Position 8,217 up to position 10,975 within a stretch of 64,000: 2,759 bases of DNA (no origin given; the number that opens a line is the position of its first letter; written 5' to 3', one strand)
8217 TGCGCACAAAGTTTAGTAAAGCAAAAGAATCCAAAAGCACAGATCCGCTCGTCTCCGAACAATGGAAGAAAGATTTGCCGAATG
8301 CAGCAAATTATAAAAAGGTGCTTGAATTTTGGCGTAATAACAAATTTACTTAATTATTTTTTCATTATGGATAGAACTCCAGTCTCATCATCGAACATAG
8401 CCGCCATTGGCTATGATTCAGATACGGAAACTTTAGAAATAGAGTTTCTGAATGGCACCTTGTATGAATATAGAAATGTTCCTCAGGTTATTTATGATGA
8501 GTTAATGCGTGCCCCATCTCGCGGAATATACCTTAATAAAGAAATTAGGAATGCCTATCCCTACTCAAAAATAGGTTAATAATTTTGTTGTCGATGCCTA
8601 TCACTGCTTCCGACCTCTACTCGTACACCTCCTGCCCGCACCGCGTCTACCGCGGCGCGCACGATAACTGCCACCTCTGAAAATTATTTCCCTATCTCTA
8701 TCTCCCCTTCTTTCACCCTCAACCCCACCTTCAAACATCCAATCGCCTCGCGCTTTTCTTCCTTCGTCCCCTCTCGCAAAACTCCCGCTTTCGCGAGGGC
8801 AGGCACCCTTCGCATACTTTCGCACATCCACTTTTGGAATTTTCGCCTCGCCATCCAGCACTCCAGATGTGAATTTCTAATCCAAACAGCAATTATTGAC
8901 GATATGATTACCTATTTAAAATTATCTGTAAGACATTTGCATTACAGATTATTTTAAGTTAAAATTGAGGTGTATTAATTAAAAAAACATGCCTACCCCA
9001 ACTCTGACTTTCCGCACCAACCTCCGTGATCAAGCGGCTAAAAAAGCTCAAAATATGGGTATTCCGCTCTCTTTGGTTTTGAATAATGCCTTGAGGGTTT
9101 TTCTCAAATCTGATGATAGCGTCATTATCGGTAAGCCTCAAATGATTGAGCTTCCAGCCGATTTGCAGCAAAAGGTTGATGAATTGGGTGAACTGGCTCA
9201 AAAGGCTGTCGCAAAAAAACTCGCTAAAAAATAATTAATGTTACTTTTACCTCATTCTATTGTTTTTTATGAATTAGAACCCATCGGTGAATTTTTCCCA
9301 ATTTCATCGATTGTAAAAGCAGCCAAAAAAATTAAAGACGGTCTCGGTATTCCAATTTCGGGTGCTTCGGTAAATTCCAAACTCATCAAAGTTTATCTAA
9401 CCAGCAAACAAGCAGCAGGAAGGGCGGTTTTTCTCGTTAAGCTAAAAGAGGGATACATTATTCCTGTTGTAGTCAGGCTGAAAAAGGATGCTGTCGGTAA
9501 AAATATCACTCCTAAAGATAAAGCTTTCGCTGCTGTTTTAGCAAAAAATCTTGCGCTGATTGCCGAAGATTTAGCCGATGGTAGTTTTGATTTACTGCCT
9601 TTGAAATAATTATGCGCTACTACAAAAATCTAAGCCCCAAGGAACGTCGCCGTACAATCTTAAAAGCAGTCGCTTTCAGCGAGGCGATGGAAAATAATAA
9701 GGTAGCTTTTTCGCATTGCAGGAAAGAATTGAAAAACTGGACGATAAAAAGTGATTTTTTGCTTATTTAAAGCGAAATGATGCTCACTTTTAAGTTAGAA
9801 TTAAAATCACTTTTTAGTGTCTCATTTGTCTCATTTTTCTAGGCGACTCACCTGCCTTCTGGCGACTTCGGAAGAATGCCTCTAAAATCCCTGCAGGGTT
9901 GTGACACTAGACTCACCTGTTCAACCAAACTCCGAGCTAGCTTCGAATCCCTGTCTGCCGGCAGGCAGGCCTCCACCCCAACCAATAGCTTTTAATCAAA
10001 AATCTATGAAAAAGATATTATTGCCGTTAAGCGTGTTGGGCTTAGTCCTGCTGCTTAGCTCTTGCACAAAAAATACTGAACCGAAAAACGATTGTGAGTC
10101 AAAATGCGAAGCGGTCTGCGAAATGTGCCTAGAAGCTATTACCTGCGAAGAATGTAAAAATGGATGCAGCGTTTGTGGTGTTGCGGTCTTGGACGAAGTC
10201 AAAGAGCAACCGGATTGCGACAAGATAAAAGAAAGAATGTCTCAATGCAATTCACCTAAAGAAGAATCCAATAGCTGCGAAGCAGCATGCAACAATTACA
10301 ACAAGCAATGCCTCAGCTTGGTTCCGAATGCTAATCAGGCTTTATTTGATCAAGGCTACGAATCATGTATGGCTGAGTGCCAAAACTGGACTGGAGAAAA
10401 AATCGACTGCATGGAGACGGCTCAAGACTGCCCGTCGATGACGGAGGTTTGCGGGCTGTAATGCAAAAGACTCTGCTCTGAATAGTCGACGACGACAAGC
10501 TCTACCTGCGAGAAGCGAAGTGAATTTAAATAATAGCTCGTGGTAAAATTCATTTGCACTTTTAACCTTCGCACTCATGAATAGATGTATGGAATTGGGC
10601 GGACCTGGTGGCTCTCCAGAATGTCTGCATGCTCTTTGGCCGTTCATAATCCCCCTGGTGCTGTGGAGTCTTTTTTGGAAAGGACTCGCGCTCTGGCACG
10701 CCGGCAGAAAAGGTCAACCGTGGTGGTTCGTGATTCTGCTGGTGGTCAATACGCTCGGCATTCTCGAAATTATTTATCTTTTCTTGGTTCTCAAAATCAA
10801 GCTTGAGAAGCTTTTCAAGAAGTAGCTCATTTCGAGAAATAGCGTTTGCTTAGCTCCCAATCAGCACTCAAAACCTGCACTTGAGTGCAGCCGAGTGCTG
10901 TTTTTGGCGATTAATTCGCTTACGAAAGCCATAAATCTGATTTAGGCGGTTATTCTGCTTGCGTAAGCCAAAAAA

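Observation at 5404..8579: SIR2-HerA anti-phage module with a tightly linked KTSC-domain third gene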

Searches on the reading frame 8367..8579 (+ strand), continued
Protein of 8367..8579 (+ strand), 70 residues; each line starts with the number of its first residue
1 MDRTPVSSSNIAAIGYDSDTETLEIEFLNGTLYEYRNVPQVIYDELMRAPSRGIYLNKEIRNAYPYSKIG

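Call 62: get_annotated_region(hit=H50, flank=5000)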
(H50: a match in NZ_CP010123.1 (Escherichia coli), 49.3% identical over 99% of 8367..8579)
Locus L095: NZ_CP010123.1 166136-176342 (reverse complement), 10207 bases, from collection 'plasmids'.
description: Escherichia coli strain C5 plasmid A, complete sequence
organism: Escherichia coli (NCBI taxid 562)
taxonomy: Bacteria; Pseudomonadota; Gammaproteobacteria; Enterobacterales; Enterobacteriaceae; Escherichia; Escherichia coli
host: -; source: cow; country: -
typing (MOB-suite, as given by PLSDB): conjugative; replicon IncFIB,IncFIC,IncI-gamma/K1; relaxase MOBF; mating-pair formation MPF_F
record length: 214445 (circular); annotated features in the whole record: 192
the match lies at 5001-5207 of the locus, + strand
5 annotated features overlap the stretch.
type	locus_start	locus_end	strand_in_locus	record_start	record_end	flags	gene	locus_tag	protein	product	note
CDS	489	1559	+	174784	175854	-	-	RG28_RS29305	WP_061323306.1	IS110 family transposase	-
CDS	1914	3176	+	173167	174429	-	-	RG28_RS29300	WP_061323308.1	SIR2 family protein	-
CDS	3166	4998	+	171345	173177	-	-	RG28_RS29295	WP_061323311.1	ATP-binding protein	-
CDS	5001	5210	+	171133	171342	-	-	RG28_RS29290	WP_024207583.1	KTSC domain-containing protein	-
CDS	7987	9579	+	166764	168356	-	-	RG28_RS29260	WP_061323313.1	YfjI family protein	-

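Call 64: search_dna_similar(query=window:8367-8579:+, collection=plasmids, mode=protein, max_evalue=0.00001, max_rows=60, rows=best)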
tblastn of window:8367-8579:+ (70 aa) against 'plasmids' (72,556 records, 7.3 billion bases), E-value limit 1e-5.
Records with a match: 59; places in all: 62; records where one place covers at least 80% of the query: 59.
Best place of each record, by identity: 60-80% 1; <60% 58.
By first word of the organism name: Halorussus 8; Bacillus 7; Sulfitobacter 3; Streptomyces 3; Rhizobium 2; Deinococcus 2; Bradyrhizobium 2; Nostoc 2; Halomarina 2; Tritonibacter 1; and 27 more.
By predicted mobility (MOB-suite, as given by PLSDB): non-mobilizable 43; mobilizable 10; conjugative 6.
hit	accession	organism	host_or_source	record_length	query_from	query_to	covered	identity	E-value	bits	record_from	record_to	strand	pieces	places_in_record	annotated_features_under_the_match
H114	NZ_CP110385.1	Tritonibacter mobilis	-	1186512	1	70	100%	60.0%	5e-22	94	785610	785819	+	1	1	record has no annotation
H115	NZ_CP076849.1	Agrobacterium pusense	mixed culture,weathered tuff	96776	1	69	99%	55.7%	7e-18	82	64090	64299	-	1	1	KTSC domain-containing protein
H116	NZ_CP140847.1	Rhizobium johnstonii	Trifolium pratense,whole organism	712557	1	70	100%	54.3%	3e-20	89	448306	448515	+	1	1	KTSC domain-containing protein | ATP-binding protein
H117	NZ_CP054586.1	Halorubrum sp. CBA1229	solar salt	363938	1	69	99%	53.6%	6e-18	82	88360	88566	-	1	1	KTSC domain-containing protein | ThiF family adenylyltransferase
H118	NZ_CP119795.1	Haloarcula sp. SYNS111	cell culture,sediment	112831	1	69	99%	53.6%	1e-17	81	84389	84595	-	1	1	KTSC domain-containing protein | ThiF family adenylyltransferase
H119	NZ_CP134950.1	Halobaculum sp. XH14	cell culture,sediment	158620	1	66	94%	54.5%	1e-17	82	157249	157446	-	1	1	KTSC domain-containing protein | hypothetical protein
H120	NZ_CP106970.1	Haloferax alexandrinus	-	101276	1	69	99%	50.7%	5e-17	80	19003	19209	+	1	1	KTSC domain-containing protein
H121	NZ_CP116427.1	Sulfitobacter faviae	Hexacorallia,culture,Cold water coral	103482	1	69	99%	50.7%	5e-17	80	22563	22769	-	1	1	KTSC domain-containing protein | ATP-binding protein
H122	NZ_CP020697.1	Sulfitobacter sp. D7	calanoid copepod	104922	1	69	99%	50.7%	5e-17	80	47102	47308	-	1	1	KTSC domain-containing protein | ATP-binding protein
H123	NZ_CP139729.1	Sulfitobacter faviae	Bacterial Culture,hydrothermal vent ...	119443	1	69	99%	50.7%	5e-17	80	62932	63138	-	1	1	KTSC domain-containing protein | ATP-binding protein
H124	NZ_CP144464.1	Halalkalicoccus sp. FCH27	cell culture,Salt lake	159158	1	69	99%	50.7%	1e-16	79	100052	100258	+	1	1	KTSC domain-containing protein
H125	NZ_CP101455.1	Halorarius litoreus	cell culture,saline-alkali soil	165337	1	69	99%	50.7%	1e-15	76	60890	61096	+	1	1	KTSC domain-containing protein | ThiF family adenylyltransferase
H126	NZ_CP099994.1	Halorussus salilacus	cell culture,Substrate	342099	3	69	96%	50.7%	6e-15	74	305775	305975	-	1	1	KTSC domain-containing protein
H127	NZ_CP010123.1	Escherichia coli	cow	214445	1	69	99%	49.3%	4e-16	77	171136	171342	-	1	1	KTSC domain-containing protein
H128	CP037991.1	Bacillus mycoides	soil core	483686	1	69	99%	48.6%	2e-13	69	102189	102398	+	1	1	KTSC domain-containing protein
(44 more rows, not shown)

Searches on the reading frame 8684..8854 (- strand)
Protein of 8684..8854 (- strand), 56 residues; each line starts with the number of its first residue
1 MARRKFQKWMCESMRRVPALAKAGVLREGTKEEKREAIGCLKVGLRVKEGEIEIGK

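Call 42: search_protein_families(library=ncbifam, proteins=[window:8684-8854:-], max_evalue=1)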
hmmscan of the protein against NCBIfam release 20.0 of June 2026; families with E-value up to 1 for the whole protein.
window:8684-8854:- (56 aa): 1 family
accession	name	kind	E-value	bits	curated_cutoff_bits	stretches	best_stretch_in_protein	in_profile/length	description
NF040479.1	porin_porB_Neis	equivalog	0.074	12.4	480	1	15-48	311-343/344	trimeric porin PorB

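Call 43: search_protein_families(library=phrogs, proteins=[window:8684-8854:-], max_evalue=0.1)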
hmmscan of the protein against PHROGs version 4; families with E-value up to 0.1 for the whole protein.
window:8684-8854:- (56 aa): 0 families

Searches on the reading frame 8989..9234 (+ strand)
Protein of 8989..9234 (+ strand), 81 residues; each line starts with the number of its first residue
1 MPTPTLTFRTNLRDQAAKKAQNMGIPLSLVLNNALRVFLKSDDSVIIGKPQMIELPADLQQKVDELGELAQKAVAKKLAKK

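Call 4: search_protein_families(library=pfam, proteins=[window:8989-9234:+], max_evalue=0.01)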
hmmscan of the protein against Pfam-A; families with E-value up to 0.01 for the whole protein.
window:8989-9234:+ (81 aa): 0 families

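Call 5: search_protein_families(library=padloc, proteins=[window:8989-9234:+], max_evalue=0.01)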
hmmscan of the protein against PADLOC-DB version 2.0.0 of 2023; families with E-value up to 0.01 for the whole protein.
window:8989-9234:+ (81 aa): 0 families

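Call 42: search_protein_families(library=ncbifam, proteins=[window:8989-9234:+], max_evalue=1)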
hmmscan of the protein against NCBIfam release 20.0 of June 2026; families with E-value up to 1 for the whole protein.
window:8989-9234:+ (81 aa): 1 family
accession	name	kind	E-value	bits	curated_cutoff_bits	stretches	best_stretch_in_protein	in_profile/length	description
TIGR00511.1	ribulose_e2b2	equivalog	0.0024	17.2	314.1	1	16-49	158-191/301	ribose 1,5-bisphosphate isomerase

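Call 43: search_protein_families(library=phrogs, proteins=[window:8989-9234:+], max_evalue=0.1)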
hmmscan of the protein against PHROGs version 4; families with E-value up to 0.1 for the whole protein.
window:8989-9234:+ (81 aa): 2 families
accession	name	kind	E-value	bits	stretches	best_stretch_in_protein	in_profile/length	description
phrog_17082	-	unknown function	0.046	13.1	1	41-75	56-90/660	-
phrog_3180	-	transcription regulation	0.047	14.7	0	7-41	11-45/50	Arc-like repressor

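Call 73: search_solved_structures(query=window:8989-9234:+, max_evalue=10)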
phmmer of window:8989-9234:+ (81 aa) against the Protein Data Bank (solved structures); distinct sequences matched with E-value up to 10: 15.
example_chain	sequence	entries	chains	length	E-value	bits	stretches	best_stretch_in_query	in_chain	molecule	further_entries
6kk9_O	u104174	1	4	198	0.15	15.8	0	33-76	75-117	Outer Surface Protein A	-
2hkd_A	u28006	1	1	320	0.29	14.9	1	34-76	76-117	Outer Surface Protein A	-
9jsa_A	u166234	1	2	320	0.46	14.3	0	34-76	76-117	Outer Surface Protein A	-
2oy8_A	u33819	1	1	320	0.63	13.8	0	34-76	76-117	Outer surface protein A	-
2jgv_A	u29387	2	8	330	0.69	13.7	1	15-78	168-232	TAGATOSE-6-PHOSPHATE KINASE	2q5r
2jg1_A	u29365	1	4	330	0.69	13.7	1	15-78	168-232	TAGATOSE-6-PHOSPHATE KINASE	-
1ys9_A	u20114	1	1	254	0.77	13.6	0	19-63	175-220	Protein SPy1043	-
2oy7_A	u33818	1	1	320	0.84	13.4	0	34-76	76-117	Outer surface protein A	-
3vm6_A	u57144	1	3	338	0.93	13.3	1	16-51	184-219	Translation initiation factor eIF-2B, delta subunit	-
3a11_A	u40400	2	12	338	0.93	13.3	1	16-51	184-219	Translation initiation factor eIF-2B, delta subunit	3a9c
5yfs_A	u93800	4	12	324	1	13.2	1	16-51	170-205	Ribose 1,5-bisphosphate isomerase | Ribose-1,5-bisphosphate isomerase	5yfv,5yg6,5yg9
5yfj_A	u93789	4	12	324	1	13.2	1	16-51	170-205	Ribose 1,5-bisphosphate isomerase | Ribose-1,5-bisphosphate isomerase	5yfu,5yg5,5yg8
3epr_A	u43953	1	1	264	1.1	13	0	20-66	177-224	Hydrolase, haloacid dehalogenase-like family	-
5yft_A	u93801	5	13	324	1.3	12.9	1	16-51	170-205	Ribose 1,5-bisphosphate isomerase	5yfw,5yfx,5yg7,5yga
2fkg_A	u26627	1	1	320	7.7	10.4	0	34-76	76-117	Outer Surface Protein A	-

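Call 75: search_protein_families(library=pfam, proteins=[window:8989-9234:+], max_evalue=10)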
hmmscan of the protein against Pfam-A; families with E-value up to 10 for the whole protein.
window:8989-9234:+ (81 aa): 1 family
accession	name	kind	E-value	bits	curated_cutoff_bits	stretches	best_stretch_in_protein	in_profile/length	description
PF01008.23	IF-2B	-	0.11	12.2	22.4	1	16-51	149-184/280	Initiation factor 2 subunit family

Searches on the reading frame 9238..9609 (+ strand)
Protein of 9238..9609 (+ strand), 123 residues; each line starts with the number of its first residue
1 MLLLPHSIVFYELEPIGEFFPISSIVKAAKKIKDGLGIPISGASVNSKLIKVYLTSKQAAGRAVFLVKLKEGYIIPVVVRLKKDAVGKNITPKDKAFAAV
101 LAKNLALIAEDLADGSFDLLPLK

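Call 4: search_protein_families(library=pfam, proteins=[window:9238-9609:+], max_evalue=0.01)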
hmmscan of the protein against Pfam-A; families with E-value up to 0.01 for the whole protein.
window:9238-9609:+ (123 aa): 0 families

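Call 5: search_protein_families(library=padloc, proteins=[window:9238-9609:+], max_evalue=0.01)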
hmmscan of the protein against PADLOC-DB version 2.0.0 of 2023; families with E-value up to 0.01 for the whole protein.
window:9238-9609:+ (123 aa): 0 families

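Call 42: search_protein_families(library=ncbifam, proteins=[window:9238-9609:+], max_evalue=1)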
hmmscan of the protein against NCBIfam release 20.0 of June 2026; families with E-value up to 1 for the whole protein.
window:9238-9609:+ (123 aa): 0 families

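Call 43: search_protein_families(library=phrogs, proteins=[window:9238-9609:+], max_evalue=0.1)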
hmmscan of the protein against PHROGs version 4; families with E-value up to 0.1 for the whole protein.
window:9238-9609:+ (123 aa): 0 families

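Call 74: search_solved_structures(query=window:9238-9609:+, max_evalue=10)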
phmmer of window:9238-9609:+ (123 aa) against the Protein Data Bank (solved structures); distinct sequences matched with E-value up to 10: 0.

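Call 75: search_protein_families(library=pfam, proteins=[window:9238-9609:+], max_evalue=10)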
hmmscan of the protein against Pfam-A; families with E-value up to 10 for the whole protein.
window:9238-9609:+ (123 aa): 1 family
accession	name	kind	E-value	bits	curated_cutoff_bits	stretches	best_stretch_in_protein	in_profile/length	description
PF06296.18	RelE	-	0.016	15.9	27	1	24-109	22-104/120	RelE toxin of RelE / RelB toxin-antitoxin system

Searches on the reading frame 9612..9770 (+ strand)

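Call 4: search_protein_families(library=pfam, proteins=[window:9612-9770:+], max_evalue=0.01)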
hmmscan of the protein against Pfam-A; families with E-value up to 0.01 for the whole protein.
window:9612-9770:+ (52 aa): 0 families

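Call 5: search_protein_families(library=padloc, proteins=[window:9612-9770:+], max_evalue=0.01)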
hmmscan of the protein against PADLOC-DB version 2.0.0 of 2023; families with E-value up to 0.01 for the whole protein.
window:9612-9770:+ (52 aa): 0 families

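Call 42: search_protein_families(library=ncbifam, proteins=[window:9612-9770:+], max_evalue=1)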
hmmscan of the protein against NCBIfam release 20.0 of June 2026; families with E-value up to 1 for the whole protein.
window:9612-9770:+ (52 aa): 2 families
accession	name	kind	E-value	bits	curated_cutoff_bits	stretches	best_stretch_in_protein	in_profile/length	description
TIGR02786.1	addB_alphas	equivalog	0.077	11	486.5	1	1-50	650-698/1024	double-strand break repair protein AddB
TIGR01446.1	DnaD_dom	domain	0.079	13.1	24.95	1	20-44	37-61/73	DnaD domain protein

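Call 43: search_protein_families(library=phrogs, proteins=[window:9612-9770:+], max_evalue=0.1)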
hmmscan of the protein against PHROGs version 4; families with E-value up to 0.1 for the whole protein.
window:9612-9770:+ (52 aa): 1 family
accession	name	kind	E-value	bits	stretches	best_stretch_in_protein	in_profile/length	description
phrog_19942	-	unknown function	0.058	14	1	3-33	143-177/267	-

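Call 75: search_protein_families(library=pfam, proteins=[window:9612-9770:+], max_evalue=10)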
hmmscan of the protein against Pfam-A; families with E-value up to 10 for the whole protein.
window:9612-9770:+ (52 aa): 0 families

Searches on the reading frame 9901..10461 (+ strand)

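Call 4: search_protein_families(library=pfam, proteins=[window:9901-10461:+], max_evalue=0.01)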
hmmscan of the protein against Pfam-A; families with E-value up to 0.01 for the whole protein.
window:9901-10461:+ (186 aa): 0 families

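Call 42: search_protein_families(library=ncbifam, proteins=[window:9901-10461:+], max_evalue=1)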
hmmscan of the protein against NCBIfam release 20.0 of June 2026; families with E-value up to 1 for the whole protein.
window:9901-10461:+ (186 aa): 2 families
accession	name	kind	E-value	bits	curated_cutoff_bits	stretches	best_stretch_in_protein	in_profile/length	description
NF041883.1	RNase_A_lipo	exception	0.095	12.7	200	1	36-91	1-57/168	RNase A-like domain-containing lipoprotein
NF047847.2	SS_mature_LptM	equivalog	0.24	11.5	27.7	1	36-55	1-20/31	LPS translocon maturation chaperone LptM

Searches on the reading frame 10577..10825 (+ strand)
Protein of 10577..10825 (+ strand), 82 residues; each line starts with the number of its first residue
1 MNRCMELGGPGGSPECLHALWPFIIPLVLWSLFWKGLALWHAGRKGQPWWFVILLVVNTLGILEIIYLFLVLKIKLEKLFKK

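Call 4: search_protein_families(library=pfam, proteins=[window:10577-10825:+], max_evalue=0.01)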
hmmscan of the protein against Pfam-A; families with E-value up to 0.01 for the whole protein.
window:10577-10825:+ (82 aa): 1 family
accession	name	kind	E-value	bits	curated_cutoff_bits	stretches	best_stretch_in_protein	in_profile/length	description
PF18893.5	DUF5652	-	7.4e-23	80.5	23.4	1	19-73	11-65/71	Family of unknown function (DUF5652)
